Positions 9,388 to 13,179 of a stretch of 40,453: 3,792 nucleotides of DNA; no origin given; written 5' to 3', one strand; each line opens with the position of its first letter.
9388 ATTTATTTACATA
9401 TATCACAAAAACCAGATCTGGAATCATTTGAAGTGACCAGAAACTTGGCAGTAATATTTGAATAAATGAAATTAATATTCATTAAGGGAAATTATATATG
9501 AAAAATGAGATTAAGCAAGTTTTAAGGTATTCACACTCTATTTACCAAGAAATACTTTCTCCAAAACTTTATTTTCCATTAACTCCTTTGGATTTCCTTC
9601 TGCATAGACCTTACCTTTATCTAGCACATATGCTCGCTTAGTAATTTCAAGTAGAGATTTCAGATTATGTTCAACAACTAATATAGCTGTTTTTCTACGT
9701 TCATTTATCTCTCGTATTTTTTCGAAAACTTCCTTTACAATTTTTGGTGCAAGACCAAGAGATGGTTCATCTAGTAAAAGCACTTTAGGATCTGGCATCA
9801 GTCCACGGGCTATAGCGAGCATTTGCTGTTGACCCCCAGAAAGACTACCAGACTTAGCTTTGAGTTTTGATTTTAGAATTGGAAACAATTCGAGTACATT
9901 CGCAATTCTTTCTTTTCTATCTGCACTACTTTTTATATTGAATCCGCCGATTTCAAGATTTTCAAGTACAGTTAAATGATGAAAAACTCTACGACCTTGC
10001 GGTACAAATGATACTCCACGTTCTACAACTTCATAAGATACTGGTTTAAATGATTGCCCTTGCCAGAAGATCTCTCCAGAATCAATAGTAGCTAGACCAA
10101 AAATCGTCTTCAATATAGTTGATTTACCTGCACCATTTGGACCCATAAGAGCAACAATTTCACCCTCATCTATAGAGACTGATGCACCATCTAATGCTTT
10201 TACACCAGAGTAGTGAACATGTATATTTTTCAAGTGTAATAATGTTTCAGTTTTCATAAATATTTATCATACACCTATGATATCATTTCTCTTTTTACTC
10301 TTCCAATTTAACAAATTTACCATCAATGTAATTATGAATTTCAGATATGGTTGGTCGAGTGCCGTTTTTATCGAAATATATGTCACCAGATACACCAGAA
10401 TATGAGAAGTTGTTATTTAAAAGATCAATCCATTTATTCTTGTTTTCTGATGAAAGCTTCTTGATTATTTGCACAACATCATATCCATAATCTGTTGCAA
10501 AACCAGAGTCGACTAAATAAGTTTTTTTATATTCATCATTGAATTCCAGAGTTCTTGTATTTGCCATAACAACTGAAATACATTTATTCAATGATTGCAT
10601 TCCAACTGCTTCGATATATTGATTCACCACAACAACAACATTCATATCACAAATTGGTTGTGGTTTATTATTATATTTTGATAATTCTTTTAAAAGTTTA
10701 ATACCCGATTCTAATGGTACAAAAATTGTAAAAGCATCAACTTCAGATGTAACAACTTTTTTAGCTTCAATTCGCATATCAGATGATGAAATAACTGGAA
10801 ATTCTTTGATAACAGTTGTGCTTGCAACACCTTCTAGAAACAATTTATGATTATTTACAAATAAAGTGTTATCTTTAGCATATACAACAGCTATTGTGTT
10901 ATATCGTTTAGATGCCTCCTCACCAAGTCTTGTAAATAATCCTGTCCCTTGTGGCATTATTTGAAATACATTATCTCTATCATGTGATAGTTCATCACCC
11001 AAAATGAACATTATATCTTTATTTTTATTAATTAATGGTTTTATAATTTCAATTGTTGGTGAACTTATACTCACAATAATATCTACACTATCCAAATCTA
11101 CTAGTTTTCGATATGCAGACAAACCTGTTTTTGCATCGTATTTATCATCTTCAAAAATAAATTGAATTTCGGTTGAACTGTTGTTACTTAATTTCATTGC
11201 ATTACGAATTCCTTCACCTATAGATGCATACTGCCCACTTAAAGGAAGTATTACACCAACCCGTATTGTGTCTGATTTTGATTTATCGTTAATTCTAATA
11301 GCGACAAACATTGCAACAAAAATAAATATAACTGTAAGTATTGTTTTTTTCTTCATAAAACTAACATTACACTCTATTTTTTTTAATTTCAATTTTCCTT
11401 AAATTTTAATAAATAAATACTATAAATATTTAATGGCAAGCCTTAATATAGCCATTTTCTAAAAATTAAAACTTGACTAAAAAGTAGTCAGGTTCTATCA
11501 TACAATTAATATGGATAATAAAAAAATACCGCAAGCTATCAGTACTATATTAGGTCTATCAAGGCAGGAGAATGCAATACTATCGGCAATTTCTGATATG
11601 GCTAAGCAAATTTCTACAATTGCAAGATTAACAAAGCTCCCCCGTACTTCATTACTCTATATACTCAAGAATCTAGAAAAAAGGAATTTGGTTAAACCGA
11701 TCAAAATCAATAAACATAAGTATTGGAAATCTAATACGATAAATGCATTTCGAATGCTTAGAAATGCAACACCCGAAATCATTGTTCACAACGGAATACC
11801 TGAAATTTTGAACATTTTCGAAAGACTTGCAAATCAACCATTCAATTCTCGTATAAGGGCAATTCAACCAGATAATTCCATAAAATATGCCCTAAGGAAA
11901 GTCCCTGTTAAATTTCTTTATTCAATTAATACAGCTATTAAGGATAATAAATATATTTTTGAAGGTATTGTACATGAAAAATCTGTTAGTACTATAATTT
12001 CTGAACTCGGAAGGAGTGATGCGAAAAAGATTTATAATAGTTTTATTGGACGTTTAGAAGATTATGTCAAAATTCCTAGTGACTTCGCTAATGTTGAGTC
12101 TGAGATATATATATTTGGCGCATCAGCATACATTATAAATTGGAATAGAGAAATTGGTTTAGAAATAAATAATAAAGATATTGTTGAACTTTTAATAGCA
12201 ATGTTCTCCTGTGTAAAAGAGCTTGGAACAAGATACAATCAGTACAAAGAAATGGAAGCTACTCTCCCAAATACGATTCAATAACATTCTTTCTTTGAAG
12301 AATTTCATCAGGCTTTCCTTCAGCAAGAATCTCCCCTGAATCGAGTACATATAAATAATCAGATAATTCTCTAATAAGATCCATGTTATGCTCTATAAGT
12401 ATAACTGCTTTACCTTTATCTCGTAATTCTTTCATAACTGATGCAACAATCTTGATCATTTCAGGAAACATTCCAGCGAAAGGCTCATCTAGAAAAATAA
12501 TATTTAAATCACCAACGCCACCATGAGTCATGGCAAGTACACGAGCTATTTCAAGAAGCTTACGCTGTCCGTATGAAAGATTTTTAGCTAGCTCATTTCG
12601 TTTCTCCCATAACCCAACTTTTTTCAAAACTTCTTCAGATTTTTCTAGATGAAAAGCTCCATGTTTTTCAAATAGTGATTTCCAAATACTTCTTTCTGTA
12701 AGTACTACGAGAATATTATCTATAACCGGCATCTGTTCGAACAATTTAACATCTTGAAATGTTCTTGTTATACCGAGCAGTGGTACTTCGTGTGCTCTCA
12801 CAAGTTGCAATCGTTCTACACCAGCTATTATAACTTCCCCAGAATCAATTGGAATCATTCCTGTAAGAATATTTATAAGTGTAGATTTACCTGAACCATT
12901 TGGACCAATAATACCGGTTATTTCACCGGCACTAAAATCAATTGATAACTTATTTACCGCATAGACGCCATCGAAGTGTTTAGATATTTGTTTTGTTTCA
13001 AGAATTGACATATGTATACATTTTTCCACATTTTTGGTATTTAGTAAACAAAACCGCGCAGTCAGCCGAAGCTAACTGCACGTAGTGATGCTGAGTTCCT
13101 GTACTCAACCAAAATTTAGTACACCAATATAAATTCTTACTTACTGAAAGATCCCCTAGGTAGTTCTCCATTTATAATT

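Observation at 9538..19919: liv ABC operon expanded by three divergent TrmB + LivK-paralog cassettes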

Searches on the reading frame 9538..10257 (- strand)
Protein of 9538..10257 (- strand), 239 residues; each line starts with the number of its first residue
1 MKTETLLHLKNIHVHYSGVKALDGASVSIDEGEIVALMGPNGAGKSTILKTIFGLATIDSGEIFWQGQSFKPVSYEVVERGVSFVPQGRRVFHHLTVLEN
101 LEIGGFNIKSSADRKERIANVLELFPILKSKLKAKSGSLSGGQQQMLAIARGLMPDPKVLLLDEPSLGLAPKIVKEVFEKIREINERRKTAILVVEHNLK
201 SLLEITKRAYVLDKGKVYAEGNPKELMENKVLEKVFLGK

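Call 3: search_protein_families(library=pfam, proteins=[window:9538-10257:-], max_evalue=0.01)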
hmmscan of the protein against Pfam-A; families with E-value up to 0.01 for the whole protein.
window:9538-10257:- (239 aa): 10 families
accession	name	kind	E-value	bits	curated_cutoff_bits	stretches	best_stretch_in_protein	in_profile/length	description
PF00005.33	ABC_tran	-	6.5e-36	124.4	25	1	22-166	1-136/137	ABC transporter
PF13304.12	AAA_21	-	3.9e-12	47.3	27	2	34-74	1-51/304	AAA domain, putative AbiEii toxin, Type IV TA system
PF02463.25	SMC_N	-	1.4e-06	28.4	40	1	16-56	7-49/220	RecF/RecN/SMC N terminal domain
PF13401.12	AAA_22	-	9.3e-05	23.2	27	1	32-195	5-122/130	AAA domain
PF13555.12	AAA_29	-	0.0002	21.4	27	1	22-49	12-39/61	P-loop containing region of AAA domain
PF13476.12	AAA_23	-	0.00045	21.3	27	1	8-53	3-40/201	AAA domain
PF13175.12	AAA_15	-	0.0045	17.1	32.1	0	23-52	15-43/374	AAA ATPase domain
PF13481.12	AAA_25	-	0.0048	17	27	0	29-49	30-50/195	AAA domain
PF03193.22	RsgA_GTPase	-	0.0053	17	30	1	31-63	106-137/174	RsgA GTPase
PF25199.1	nSTAND_NTPase5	-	0.0082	16.4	34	0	30-67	39-77/145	Novel STAND NTPase 5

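Call 9: search_protein_families(library=ncbifam, proteins=[window:9538-10257:-], max_evalue=0.001)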
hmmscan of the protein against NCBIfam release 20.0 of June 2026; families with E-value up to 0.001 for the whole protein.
window:9538-10257:- (239 aa): 190 families (the best 25 are shown)
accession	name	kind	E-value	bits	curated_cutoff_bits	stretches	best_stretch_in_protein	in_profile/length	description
TIGR03410.1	urea_trans_UrtE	equivalog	2e-67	227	285.8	1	7-234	1-227/230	urea ABC transporter ATP-binding subunit UrtE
NF008626.0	PRK11614.1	equivalog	6.4e-59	199.3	441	1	4-238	3-236/237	high-affinity branched-chain amino acid ABC transporter ATP-binding protein LivF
TIGR04406.1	LPS_export_lptB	equivalog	6.9e-50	169.6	240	1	7-239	2-235/239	LPS export ABC transporter ATP-binding protein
TIGR03411.1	urea_trans_UrtD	equivalog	1.7e-44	152.3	304.1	1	6-239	2-242/242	urea ABC transporter ATP-binding protein UrtD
TIGR00968.1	3a0106s01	subfamily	7.6e-43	146.7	342.75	1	9-231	3-223/237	sulfate ABC transporter ATP-binding protein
TIGR03265.1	PhnT2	equivalog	1.1e-42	146.5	457.7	1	5-229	3-225/353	putative 2-aminoethylphosphonate ABC transporter ATP-binding protein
TIGR01188.1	drrA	subfamily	4.5e-42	144.4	312.45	1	15-228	2-213/302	daunorubicin resistance ABC transporter, ATP-binding protein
NF011967.0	PRK15439.1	equivalog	2.5e-41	141.7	586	1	2-233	7-234/510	autoinducer 2 ABC transporter ATP-binding protein LsrA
NF008449.1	PRK11300.1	equivalog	2.6e-41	141.5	362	2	111-238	127-253/255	high-affinity branched-chain amino acid ABC transporter ATP-binding protein LivG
NF006987.0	PRK09452.1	equivalog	1.4e-39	135.9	482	1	2-229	13-238/378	spermidine/putrescine ABC transporter ATP-binding protein PotA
NF043075.1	MMSYN1_0197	equivalog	2.5e-39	135.2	550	1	6-228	2-222/341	spermidine/putrescine ABC transporter ATP-binding protein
NF007027.0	PRK09493.1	equivalog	2.7e-39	134.9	379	1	7-232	2-229/240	glutamine ABC transporter ATP-binding protein GlnQ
TIGR02315.1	ABC_phnC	equivalog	3.1e-39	134.8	266.1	1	6-235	1-241/243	phosphonate ABC transporter ATP-binding protein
NF008039.0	PRK10771.1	equivalog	8.2e-39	133.4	298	1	7-238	2-229/234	thiamine ABC transporter ATP-binding protein ThiQ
TIGR04521.1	ECF_ATPase_2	equivalog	8.8e-39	133.2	330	1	19-234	18-241/279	energy-coupling factor transporter ATPase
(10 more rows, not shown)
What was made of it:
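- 9538..10257 (-): livF ATPase. ABC_tran 124 bits (call 3); LivF/UrtE-like (call 9)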

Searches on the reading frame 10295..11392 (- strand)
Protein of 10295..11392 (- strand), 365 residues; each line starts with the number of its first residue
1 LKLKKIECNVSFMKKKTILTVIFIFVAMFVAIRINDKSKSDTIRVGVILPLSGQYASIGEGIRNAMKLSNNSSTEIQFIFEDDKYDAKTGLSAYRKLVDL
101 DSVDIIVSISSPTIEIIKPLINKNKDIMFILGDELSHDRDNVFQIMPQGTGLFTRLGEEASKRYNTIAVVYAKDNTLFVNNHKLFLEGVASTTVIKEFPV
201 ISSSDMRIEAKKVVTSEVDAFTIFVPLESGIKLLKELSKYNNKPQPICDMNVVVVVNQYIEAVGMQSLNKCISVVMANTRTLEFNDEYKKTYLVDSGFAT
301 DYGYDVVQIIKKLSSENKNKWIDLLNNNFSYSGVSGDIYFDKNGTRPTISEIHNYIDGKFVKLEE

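Call 3: search_protein_families(library=pfam, proteins=[window:10295-11392:-], max_evalue=0.01)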
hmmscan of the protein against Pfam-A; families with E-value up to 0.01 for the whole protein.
window:10295-11392:- (365 aa): 2 families
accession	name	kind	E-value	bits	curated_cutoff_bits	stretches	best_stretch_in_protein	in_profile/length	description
PF13458.12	Peripla_BP_6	-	1.3e-20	74.8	31.7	1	42-342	1-324/343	Periplasmic binding protein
PF01094.35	ANF_receptor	-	1.1e-05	25.1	25.4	1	71-354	20-349/353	Receptor family ligand binding region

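Call 9: search_protein_families(library=ncbifam, proteins=[window:10295-11392:-], max_evalue=0.001)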
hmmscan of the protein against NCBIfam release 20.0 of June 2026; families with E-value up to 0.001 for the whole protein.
window:10295-11392:- (365 aa): 0 families

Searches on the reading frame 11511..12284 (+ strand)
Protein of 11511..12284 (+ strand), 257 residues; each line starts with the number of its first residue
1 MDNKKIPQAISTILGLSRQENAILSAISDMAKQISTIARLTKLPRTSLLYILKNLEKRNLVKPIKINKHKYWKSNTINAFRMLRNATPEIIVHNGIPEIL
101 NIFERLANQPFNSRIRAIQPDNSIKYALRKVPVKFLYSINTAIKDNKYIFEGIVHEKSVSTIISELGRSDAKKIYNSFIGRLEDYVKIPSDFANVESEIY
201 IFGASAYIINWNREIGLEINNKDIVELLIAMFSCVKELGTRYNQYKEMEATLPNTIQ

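Call 3: search_protein_families(library=pfam, proteins=[window:11511-12284:+], max_evalue=0.01)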
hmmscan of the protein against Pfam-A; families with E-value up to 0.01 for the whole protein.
window:11511-12284:+ (257 aa): 3 families
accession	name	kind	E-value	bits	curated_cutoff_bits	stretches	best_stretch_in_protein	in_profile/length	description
PF01978.25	TrmB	-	5.6e-05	23.4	25.6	1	14-71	4-62/68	Sugar-specific transcriptional regulator TrmB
PF12802.13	MarR_2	-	6.6e-05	23.4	27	1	14-62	1-51/61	MarR family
PF13463.12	HTH_27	-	0.0038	17.9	22.2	1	16-62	1-49/68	Winged helix DNA-binding domain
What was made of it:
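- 11511..12284 (+): TrmB1: TrmBL2-like regulator. Its 3' end overlaps the livG 3' end by 26 nt; it is head-to-head with SBP4. PF01978 23.4 bits, below the cut-off (call 3).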

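Call 9: search_protein_families(library=ncbifam, proteins=[window:11511-12284:+], max_evalue=0.001)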
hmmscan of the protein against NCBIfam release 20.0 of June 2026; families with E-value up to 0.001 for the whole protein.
window:11511-12284:+ (257 aa): 0 families

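Call 46: find_related_loci(query=window:11511-12284:+, collection=genome_contigs, flank=6000)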
Query window:11511-12284:+ (257 aa) in genome_contigs; peptide patterns used: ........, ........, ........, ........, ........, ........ (x = any residue, [..] = any of these).
198 stretches matched a pattern; 1 encode a relative of the query (tblastn E <= 1e-3); 1 distinct loci.
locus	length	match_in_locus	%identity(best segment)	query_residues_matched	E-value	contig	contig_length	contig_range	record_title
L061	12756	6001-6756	54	13-249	4e-86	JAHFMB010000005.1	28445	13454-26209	MAG: Candidatus Taylorbacteria bacterium isolate nzgw447 NODE_2194_length_28446_cov_3.194528, whole genome shotgun seque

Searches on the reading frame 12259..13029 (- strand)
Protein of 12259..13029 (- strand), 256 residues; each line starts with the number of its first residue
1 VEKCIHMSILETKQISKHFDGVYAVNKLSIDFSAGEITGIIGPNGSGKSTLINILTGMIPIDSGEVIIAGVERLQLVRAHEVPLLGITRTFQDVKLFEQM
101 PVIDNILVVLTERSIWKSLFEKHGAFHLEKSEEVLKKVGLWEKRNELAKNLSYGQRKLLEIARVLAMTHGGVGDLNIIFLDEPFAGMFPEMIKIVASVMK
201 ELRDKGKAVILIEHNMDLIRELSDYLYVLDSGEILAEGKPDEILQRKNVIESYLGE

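Call 3: search_protein_families(library=pfam, proteins=[window:12259-13029:-], max_evalue=0.01)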
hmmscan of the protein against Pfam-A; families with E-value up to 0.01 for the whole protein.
window:12259-13029:- (256 aa): 9 families
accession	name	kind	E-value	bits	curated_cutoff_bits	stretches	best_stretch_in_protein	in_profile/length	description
PF00005.33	ABC_tran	-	2.2e-24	87.1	25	1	26-185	2-137/137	ABC transporter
PF13304.12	AAA_21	-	8.6e-10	39.6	27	1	37-58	1-22/304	AAA domain, putative AbiEii toxin, Type IV TA system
PF02463.25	SMC_N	-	5.8e-08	32.9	40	1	23-53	13-42/220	RecF/RecN/SMC N terminal domain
PF13175.12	AAA_15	-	1.1e-07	32.3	32.1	1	27-56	16-44/374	AAA ATPase domain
PF13476.12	AAA_23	-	1.5e-06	29.5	27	1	26-56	11-40/201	AAA domain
PF12399.14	BCA_ABC_TP_C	-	8.9e-06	25.6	25.5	1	233-256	1-24/27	Branched-chain amino acid ATP-binding cassette transporter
PF13555.12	AAA_29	-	5.4e-05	23.3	27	1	29-52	16-39/61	P-loop containing region of AAA domain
PF13166.12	AAA_13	-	0.0031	16.7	36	0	147-224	496-579/713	AAA domain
PF03193.22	RsgA_GTPase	-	0.0038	17.5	30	1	32-65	104-136/174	RsgA GTPase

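Call 9: search_protein_families(library=ncbifam, proteins=[window:12259-13029:-], max_evalue=0.001)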
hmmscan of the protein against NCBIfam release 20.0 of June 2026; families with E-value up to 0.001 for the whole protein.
window:12259-13029:- (256 aa): 188 families (the best 25 are shown)
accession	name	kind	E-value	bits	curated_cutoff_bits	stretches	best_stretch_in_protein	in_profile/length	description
TIGR03411.1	urea_trans_UrtD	equivalog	1.3e-57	195.2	304.1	1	9-256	2-242/242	urea ABC transporter ATP-binding protein UrtD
NF008449.1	PRK11300.1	equivalog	8.6e-53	179.2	362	1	8-256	4-254/255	high-affinity branched-chain amino acid ABC transporter ATP-binding protein LivG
TIGR04406.1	LPS_export_lptB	equivalog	8.3e-44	149.7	240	1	10-256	2-235/239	LPS export ABC transporter ATP-binding protein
NF008144.0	PRK10895.1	equivalog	2.4e-39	135.3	381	1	7-256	1-237/241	LPS export ABC transporter ATP-binding protein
TIGR01188.1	drrA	subfamily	3.5e-39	134.9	312.45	1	17-245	1-213/302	daunorubicin resistance ABC transporter, ATP-binding protein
NF010069.0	PRK13549.1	equivalog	4.8e-35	121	699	1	7-253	3-239/513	xylose ABC transporter ATP-binding protein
NF047930.1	ABC_ATP_B6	equivalog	1.5e-34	119.5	670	1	9-245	2-225/510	putative B6 ABC transporter ATP-binding protein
NF041861.1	YtfR_transport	equivalog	2.1e-34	118.8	850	1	9-255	1-235/492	galactofuranose ABC transporter, ATP-binding protein YtfR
NF008442.0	PRK11288.1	equivalog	2.1e-34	118.7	689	1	7-255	5-242/504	L-arabinose ABC transporter ATP-binding protein AraG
TIGR02315.1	ABC_phnC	equivalog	2.7e-34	118.7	266.1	1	9-245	1-235/243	phosphonate ABC transporter ATP-binding protein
NF007027.0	PRK09493.1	equivalog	1e-33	116.7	379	1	10-246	2-226/240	glutamine ABC transporter ATP-binding protein GlnQ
NF010068.0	PRK13548.1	equivalog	3.4e-32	111.6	261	1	8-253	4-240/261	heme ABC transporter ATP-binding protein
NF040905.2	GguA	equivalog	3.9e-32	111.3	810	1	9-250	1-234/500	multiple monosaccharide ABC transporter ATP-binding protein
TIGR03410.1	urea_trans_UrtE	equivalog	8.4e-32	110.5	285.8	1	10-246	1-222/230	urea ABC transporter ATP-binding subunit UrtE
TIGR04521.1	ECF_ATPase_2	equivalog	1.7e-31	109.4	330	1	23-252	19-241/279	energy-coupling factor transporter ATPase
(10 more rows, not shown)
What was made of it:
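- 12259..13029 (-): livG ATPase (likely start ATG at 13011). ABC_tran plus BCA_ABC_TP_C (call 3); LivG/UrtD-like (call 9)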
